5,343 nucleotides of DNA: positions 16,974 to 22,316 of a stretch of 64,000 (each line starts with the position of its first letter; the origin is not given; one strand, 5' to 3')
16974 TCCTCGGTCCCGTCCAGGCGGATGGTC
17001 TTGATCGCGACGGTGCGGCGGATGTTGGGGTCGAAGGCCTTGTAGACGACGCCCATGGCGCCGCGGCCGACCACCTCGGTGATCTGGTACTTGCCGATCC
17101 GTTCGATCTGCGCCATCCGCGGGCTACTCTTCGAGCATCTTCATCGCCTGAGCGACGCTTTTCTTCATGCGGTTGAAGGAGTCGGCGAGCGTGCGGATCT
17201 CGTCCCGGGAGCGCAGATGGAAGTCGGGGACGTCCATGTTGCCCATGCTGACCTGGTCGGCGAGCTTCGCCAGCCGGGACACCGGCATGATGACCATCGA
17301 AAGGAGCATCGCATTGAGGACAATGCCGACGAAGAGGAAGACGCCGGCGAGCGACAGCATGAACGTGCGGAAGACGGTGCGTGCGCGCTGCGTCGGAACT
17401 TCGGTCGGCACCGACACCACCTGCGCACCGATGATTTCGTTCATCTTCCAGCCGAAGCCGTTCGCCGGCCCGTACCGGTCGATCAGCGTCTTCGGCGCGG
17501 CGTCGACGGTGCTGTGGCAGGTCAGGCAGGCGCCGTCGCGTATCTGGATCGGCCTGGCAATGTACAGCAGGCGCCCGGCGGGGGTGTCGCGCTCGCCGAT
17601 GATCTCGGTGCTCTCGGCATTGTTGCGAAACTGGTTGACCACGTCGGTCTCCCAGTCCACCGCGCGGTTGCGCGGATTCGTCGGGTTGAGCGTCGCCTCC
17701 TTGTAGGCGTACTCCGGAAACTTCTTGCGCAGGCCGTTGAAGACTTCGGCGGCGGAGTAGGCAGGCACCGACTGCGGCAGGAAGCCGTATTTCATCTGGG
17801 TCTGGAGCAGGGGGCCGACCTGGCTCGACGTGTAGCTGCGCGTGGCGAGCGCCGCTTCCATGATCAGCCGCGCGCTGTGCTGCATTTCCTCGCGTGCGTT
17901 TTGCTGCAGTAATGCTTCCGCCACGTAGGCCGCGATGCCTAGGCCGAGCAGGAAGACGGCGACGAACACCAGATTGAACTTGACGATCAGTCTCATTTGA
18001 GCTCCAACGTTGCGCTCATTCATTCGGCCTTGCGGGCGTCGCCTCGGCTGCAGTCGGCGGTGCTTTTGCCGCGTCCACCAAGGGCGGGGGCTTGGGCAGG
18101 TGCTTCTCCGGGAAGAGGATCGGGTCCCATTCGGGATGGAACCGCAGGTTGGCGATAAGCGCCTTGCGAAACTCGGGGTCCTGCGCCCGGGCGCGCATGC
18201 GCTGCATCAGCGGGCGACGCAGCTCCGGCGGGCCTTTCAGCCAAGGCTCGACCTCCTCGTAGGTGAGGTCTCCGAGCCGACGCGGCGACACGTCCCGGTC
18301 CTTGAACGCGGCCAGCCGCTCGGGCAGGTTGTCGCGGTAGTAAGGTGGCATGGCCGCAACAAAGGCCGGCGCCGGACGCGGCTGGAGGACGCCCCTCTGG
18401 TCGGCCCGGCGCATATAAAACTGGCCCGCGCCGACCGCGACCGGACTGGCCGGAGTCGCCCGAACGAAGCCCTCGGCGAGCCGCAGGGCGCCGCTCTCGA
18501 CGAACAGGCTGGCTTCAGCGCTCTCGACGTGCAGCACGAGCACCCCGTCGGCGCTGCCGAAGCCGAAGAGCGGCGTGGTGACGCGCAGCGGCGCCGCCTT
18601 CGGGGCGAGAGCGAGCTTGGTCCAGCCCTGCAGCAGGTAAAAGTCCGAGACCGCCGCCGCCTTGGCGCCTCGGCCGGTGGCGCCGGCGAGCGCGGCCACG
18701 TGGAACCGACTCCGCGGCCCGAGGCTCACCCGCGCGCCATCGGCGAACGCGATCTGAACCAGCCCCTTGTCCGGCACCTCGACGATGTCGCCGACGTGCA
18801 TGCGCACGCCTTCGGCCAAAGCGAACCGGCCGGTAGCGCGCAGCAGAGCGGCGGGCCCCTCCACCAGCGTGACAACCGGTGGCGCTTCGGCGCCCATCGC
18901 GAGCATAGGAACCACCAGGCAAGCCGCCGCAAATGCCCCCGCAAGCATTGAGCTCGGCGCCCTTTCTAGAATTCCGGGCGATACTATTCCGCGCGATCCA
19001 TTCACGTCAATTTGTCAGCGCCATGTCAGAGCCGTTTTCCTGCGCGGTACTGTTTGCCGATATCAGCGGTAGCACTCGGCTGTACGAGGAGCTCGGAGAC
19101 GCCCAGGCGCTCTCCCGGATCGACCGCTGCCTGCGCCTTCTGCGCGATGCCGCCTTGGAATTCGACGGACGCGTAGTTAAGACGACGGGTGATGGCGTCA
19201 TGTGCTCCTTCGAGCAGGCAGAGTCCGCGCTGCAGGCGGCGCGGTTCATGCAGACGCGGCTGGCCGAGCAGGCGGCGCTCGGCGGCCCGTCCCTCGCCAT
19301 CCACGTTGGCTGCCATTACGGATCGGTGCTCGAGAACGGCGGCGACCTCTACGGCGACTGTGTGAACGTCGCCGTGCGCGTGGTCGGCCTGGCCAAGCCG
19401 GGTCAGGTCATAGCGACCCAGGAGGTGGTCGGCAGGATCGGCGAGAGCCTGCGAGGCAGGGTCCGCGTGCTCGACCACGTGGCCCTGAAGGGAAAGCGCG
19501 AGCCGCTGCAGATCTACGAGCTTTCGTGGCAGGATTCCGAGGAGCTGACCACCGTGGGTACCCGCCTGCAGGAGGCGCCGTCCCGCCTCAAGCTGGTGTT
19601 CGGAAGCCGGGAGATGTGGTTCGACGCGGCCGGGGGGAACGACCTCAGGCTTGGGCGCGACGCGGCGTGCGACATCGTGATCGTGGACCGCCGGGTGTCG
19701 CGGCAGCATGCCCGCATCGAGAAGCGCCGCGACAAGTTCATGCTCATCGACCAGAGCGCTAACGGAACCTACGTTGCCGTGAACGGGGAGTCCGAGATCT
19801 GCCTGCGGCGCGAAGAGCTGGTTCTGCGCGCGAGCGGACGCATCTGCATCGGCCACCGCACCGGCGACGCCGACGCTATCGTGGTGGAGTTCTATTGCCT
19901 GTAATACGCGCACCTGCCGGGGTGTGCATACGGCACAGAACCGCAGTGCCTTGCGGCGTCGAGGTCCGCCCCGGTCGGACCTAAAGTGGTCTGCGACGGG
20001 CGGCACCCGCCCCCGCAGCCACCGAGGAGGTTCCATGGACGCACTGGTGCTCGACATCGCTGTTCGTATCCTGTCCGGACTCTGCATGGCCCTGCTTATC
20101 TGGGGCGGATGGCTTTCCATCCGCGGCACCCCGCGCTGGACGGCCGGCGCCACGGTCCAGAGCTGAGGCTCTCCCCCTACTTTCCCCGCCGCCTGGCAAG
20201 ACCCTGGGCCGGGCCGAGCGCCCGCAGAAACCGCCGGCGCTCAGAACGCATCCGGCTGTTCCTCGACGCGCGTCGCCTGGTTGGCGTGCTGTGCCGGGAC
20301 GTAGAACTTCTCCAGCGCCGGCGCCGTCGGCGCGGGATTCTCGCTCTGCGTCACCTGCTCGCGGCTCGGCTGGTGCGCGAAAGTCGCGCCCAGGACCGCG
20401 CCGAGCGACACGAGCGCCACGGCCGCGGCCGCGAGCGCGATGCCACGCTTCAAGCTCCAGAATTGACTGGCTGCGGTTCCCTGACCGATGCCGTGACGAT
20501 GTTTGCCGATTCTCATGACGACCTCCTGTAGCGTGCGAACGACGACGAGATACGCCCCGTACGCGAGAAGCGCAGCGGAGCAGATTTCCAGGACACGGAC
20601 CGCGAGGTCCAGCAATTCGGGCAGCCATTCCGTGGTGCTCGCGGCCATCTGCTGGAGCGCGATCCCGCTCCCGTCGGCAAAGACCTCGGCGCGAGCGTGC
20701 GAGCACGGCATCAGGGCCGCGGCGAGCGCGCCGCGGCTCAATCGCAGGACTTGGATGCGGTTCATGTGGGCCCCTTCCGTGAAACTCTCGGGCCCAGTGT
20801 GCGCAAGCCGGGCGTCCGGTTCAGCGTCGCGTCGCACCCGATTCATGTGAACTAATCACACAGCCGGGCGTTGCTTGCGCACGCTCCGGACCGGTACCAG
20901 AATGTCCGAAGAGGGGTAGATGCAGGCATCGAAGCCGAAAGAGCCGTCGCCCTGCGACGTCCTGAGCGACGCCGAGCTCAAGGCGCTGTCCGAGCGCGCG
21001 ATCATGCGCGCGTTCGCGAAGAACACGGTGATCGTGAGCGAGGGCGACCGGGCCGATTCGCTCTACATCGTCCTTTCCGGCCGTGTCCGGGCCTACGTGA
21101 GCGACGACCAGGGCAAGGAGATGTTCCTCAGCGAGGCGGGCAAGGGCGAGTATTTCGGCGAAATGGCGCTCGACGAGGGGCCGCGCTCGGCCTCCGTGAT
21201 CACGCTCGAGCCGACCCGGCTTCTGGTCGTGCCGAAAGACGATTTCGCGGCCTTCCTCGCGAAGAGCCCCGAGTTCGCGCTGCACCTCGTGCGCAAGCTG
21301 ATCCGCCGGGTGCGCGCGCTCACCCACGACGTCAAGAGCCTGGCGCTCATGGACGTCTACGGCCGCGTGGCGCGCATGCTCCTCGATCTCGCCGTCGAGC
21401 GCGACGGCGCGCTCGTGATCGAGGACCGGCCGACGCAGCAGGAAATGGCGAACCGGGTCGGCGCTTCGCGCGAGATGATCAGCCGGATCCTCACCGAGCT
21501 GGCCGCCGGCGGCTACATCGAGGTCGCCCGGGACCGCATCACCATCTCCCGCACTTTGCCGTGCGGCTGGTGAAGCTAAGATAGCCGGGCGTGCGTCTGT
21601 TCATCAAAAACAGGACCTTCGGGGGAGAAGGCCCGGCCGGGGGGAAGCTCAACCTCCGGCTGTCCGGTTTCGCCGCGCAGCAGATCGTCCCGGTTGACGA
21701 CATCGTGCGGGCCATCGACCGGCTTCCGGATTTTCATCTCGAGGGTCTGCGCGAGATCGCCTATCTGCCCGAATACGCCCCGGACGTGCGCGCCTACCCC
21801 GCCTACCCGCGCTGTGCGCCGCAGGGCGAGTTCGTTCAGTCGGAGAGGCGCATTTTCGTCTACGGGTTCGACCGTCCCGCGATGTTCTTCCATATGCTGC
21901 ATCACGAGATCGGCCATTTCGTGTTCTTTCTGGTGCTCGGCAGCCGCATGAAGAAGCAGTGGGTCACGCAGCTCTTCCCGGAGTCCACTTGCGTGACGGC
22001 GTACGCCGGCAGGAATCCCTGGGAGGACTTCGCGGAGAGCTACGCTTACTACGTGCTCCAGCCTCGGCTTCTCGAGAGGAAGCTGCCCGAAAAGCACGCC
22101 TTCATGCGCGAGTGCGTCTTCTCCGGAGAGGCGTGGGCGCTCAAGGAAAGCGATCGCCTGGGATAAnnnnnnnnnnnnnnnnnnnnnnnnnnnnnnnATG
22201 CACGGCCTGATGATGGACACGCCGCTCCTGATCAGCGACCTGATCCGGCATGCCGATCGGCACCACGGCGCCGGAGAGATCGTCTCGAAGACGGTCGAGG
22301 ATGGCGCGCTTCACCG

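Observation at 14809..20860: Four 15-bp TGTGN-N5-NCACA palindromes at fixed promoter spacing form a private CRP-type regulon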

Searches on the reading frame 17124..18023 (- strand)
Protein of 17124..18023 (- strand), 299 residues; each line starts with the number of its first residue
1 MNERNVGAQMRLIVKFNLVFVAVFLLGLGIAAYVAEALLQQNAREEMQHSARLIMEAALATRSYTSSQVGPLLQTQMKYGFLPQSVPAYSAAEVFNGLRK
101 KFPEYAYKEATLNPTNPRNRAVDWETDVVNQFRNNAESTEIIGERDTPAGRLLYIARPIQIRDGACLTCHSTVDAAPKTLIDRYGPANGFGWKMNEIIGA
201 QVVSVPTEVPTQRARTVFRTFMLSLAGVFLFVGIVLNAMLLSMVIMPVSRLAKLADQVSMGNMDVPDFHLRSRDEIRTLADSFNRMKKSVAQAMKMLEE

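Call 6: search_protein_families(library=pfam, proteins=[window:17124-18023:-], max_evalue=0.01)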
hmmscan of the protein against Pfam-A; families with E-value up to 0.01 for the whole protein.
window:17124-18023:- (299 aa): 4 families
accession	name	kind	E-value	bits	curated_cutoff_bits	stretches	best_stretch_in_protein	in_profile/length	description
PF11845.13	Tll0287-like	-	8.1e-41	140.3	24.1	1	40-206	1-144/144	Tll0287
PF00672.30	HAMP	-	3.4e-08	34.1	25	1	247-289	9-50/53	HAMP domain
PF23079.1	HTH_NOL4_2nd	-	0.0068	17.3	26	0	229-290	7-68/95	Nucleolar protein 4, helical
PF06143.16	Baculo_11_kDa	-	0.0098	15.9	28.4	0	212-247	27-62/84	Baculovirus 11 kDa family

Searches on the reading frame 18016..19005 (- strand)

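Call 6: search_protein_families(library=pfam, proteins=[window:18016-19005:-], max_evalue=0.01)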
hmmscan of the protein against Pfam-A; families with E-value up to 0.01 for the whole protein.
window:18016-19005:- (329 aa): 1 family
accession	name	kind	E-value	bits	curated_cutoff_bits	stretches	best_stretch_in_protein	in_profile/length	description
PF04773.18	FecR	-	0.00075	20.3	24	1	75-173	3-95/97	FecR protein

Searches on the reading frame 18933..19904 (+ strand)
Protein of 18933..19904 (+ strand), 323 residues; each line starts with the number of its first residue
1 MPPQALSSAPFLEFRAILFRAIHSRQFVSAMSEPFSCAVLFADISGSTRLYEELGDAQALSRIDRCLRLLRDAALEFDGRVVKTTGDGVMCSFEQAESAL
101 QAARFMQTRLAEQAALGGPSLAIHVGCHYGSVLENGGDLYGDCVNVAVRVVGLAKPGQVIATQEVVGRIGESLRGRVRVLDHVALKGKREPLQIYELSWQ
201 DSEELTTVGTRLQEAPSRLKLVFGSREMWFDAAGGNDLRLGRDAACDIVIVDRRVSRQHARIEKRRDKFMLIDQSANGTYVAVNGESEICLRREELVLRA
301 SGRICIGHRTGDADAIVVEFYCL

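Call 6: search_protein_families(library=pfam, proteins=[window:18933-19904:+], max_evalue=0.01)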
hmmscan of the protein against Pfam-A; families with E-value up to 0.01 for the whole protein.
window:18933-19904:+ (323 aa): 3 families
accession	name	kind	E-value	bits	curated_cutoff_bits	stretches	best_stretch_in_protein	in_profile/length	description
PF00498.31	FHA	-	3.9e-14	53.3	20.7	1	239-305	2-65/67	FHA domain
PF00211.25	Guanylate_cyc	-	1.2e-12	48.3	21.9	1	36-195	8-179/183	Adenylate and Guanylate cyclase catalytic domain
PF16697.10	Yop-YscD_cpl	-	1e-08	35.8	33.2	1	235-306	16-83/94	Inner membrane component of T3SS, cytoplasmic domain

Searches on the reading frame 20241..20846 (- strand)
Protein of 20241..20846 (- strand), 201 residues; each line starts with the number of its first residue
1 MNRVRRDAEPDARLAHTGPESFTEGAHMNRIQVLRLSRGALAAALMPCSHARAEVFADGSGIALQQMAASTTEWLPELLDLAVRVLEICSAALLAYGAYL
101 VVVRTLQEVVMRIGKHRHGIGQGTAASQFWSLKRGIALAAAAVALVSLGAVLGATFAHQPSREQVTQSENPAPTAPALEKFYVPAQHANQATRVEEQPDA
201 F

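Call 6: search_protein_families(library=pfam, proteins=[window:20241-20846:-], max_evalue=0.01)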
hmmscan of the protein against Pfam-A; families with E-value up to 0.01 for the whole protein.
window:20241-20846:- (201 aa): 0 families

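Call 53: search_protein_families(library=phrogs, proteins=[window:20241-20766:-], max_evalue=0.01)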
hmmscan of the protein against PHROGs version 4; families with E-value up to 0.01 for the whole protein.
window:20241-20766:- (175 aa): 0 families

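Call 70: search_protein_families(library=phrogs, proteins=[window:20241-20765:-, window:20241-20846:-], max_evalue=0.01)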
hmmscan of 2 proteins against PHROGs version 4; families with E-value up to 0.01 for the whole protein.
window:20241-20765:- (174 aa): 0 families

window:20241-20846:- (201 aa): 0 families

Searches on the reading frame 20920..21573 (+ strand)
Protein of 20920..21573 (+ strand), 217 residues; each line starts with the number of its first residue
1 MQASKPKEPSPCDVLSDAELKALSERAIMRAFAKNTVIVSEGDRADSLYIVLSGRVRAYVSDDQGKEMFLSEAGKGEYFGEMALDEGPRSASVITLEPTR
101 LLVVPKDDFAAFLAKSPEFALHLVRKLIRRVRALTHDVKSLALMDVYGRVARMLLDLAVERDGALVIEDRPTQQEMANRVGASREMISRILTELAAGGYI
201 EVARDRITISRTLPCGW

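Call 6: search_protein_families(library=pfam, proteins=[window:20920-21573:+], max_evalue=0.01)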
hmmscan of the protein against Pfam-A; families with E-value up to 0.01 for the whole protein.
window:20920-21573:+ (217 aa): 7 families
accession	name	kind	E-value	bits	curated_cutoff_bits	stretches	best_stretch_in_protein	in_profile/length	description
PF00027.35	cNMP_binding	-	1.3e-26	92.8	27.5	1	30-115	2-88/89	Cyclic nucleotide-binding domain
PF13545.12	HTH_Crp_2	-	5.9e-15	55.4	27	1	148-210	1-62/70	Crp-like helix-turn-helix domain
PF00325.26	Crp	-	1.4e-06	28.3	21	1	172-199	4-31/32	Bacterial regulatory proteins, crp family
PF15977.11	HTH_46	-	0.00017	22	29.3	1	178-214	31-67/68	Winged helix-turn-helix DNA binding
PF25213.1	HVO_A0261_N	-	0.0024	18.1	35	1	168-204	22-58/86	HVO_A0261 N-terminal domain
PF12802.13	MarR_2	-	0.0035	17.9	27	1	170-205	19-55/61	MarR family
PF13412.12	HTH_24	-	0.0049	16.9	21.9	0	170-201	17-48/48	Winged helix-turn-helix DNA-binding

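Call 17: find_related_loci(query=window:20920-21573:+, collection=genome_contigs, flank=8000)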
Query window:20920-21573:+ (217 aa) in genome_contigs; peptide patterns used: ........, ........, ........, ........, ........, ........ (x = any residue, [..] = any of these).
223 stretches matched a pattern; 140 encode a relative of the query (tblastn E <= 1e-3); the best 80 are kept; 80 distinct loci.
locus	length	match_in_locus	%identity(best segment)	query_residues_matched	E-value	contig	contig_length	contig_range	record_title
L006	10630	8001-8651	96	1-217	4e-139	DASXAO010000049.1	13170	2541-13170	MAG TPA_asm: Burkholderiales bacterium isolate SMAG_U3768 k141_225370, whole genome shotgun sequence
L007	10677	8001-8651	88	1-217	5e-127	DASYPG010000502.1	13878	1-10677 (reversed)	MAG TPA_asm: Burkholderiales bacterium isolate SMAG_U4450 k141_1002710, whole genome shotgun sequence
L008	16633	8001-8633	85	7-217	2e-118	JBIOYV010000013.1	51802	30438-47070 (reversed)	MAG: Burkholderiales bacterium isolate MAG021 k127_1404598, whole genome shotgun sequence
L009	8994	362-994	84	7-217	6e-117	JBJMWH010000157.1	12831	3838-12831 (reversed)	MAG: Burkholderiales bacterium isolate 12C18O_168h_50_P13_coass_bin_24 k141_1757049, whole genome shotgun sequence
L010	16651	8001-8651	80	1-217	2e-114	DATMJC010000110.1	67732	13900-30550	MAG TPA_asm: Burkholderiales bacterium isolate SMAG_U13558 k141_408277, whole genome shotgun sequence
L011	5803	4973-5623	78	1-217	1e-111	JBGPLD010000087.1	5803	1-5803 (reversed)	MAG: Gammaproteobacteria bacterium isolate OBJ_0618_7090110_270 k141_164722_length_5803_cov_30.6378, whole genome shotgu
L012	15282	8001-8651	77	1-217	3e-110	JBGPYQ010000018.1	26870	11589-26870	MAG: Gammaproteobacteria bacterium isolate OBJ1_062018_090_1 k141_517757_length_26870_cov_65.6578, whole genome shotgun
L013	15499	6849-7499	75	1-217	4e-109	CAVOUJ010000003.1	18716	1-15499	MAG: uncultured beta proteobacterium isolate MFD10007.bin.2.158 genome assembly, contig: contig_103591, whole genome sho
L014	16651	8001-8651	75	1-217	2e-107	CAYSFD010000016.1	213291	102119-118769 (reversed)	MAG TPA_asm: uncultured Enterobacteriaceae bacterium isolate binchicken_co165_176 genome assembly, contig: k141_1191234,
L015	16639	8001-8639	71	5-217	6e-104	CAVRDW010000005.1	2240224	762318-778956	MAG: uncultured beta proteobacterium isolate MFD10007.bin.2.212 genome assembly, contig: contig_6348, whole genome shotg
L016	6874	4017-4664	51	1-217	4e-66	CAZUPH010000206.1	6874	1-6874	MAG TPA_asm: uncultured Rubrivivax sp. isolate binchicken_co266_162 genome assembly, contig: NODE_23969_length_6874_cov_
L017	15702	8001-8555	43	19-202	1e-45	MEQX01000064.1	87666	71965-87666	MAG: Betaproteobacteria bacterium RIFCSPLOWO2_02_FULL_63_19 rifcsplowo2_02_scaffold_344, whole genome shotgun sequence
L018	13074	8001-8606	37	15-211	4e-34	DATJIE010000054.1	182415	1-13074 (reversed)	MAG TPA_asm: Dictyobacter sp. isolate SMAG_U15530 k141_10992423, whole genome shotgun sequence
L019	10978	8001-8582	34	7-195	5e-28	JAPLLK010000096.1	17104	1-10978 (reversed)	MAG: Nitrospirae bacterium isolate LacPavin_0920_WC70_MAG_43_14 LacPavin_0920_WC70_scaffold_357337, whole genome shotgun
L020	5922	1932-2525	36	22-213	6e-28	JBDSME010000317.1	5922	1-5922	MAG: Polyangia bacterium isolate cluster1_bin.386 k127_10812017, whole genome shotgun sequence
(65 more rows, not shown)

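Call 33: search_solved_structures(query=window:20920-21573:+, max_evalue=1e-10, show_alignments=3)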
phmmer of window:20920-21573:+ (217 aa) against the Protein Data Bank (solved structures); distinct sequences matched with E-value up to 1e-10: 71 (the best 60 are shown).
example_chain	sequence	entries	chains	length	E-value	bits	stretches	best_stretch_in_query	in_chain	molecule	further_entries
3h3u_A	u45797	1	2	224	3.5e-28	102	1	21-210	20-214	PROBABLE TRANSCRIPTIONAL REGULATORY PROTEIN (PROBABLY CRP/FNR-FAMILY)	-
3mzh_A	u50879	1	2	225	3.6e-28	102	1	21-210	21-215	PROBABLE TRANSCRIPTIONAL REGULATORY PROTEIN (PROBABLY CRP/FNR-FAMILY)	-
3d0s_A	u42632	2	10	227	3.7e-28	102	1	21-210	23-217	TRANSCRIPTIONAL REGULATORY PROTEIN | PROBABLE TRANSCRIPTIONAL REGULATORY PROTEIN (PROBABLY CRP/ FNR-FAMILY)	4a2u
3i54_A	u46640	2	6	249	5e-28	101.6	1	21-210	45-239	Transcriptional regulator, Crp/Fnr family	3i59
5dyk_A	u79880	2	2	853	7.2e-26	94.5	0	10-101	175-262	CGMP-dependent protein kinase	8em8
5ezr_A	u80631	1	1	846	1.9e-24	89.9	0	10-101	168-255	cGMP-dependent protein kinase, putative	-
4rz7_A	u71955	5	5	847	1.9e-24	89.9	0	10-101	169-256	cGMP-dependent protein kinase, putative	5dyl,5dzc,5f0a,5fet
9p74_A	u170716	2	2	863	2.1e-24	89.7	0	10-101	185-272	cGMP-dependent protein kinase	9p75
4cyd_A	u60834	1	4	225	8.7e-24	87.7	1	31-207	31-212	PROBABLE TRANSCRIPTION REGULATOR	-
4byy_A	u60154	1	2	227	8.9e-24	87.7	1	31-207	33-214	TRANSCRIPTIONAL REGULATOR, CRP/FNR FAMILY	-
3r6s_A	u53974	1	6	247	1.2e-23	87.3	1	31-207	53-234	transcription regulator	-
1hw5_A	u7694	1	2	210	1.8e-23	86.7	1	31-197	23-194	CATABOLITE GENE ACTIVATOR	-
4bh9_A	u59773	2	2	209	2.4e-23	86.3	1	31-197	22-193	cAMP-activated global transcriptional regulator CRP | CAMP RECEPTOR PROTEIN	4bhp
4i0b_A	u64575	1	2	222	2.6e-23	86.2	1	31-197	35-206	Catabolite gene activator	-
4ev0_A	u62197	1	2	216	3.5e-23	85.7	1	30-205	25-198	Transcription regulator, Crp family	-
7pza_A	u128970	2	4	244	6.5e-22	81.6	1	20-203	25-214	Putative cAMP-binding protein-catabolite gene activator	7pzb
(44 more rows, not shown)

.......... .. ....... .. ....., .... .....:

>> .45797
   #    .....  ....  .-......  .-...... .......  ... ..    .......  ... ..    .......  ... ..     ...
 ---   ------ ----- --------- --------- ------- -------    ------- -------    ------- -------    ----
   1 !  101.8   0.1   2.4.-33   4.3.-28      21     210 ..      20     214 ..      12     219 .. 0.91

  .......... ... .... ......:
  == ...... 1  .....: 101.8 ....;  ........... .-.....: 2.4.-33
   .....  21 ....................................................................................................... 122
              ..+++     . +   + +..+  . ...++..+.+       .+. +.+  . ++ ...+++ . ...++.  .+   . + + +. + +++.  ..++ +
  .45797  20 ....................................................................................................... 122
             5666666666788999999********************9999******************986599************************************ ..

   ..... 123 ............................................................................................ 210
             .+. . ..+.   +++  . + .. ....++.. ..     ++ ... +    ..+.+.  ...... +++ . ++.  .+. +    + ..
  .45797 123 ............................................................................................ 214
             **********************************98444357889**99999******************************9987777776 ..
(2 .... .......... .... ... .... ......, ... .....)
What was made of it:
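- On CRP/FNR superfamily regulator (CRP1, CRP2): Full-length matches to solved CRP structures (call 33).
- Closest known: Sinorhizobium meliloti Clr with its cyclases CyaD1, CyaD2 and CyaK and the target smc02178. Same: Clr is among the solved relatives of CRP2 (7pza, call 33).
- Closest known: Mycobacterium tuberculosis CRP. Same: These are the best-scoring solved homologues of CRP2, at E about 4e-28 for Rv3676 (call 33).
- The regulators belong to the cAMP-CRP clade (call 33).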

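Call 53: search_protein_families(library=phrogs, proteins=[window:20920-21573:+], max_evalue=0.01)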
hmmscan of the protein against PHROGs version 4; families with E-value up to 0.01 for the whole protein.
window:20920-21573:+ (217 aa): 0 families

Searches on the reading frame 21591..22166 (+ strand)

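Call 54: search_protein_families(library=pfam, proteins=[window:21591-22166:+], max_evalue=0.01)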
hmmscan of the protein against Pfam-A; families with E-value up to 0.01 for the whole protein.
window:21591-22166:+ (191 aa): 2 families
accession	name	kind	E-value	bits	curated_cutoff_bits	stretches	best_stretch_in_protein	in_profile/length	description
PF15887.11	Peptidase_Mx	-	2.7e-05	24.1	27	1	132-155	141-164/236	Putative zinc-binding metallo-peptidase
PF07737.17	ATLF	-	0.0026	18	27.4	1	105-173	116-191/193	Anthrax toxin lethal factor, N- and C-terminal domain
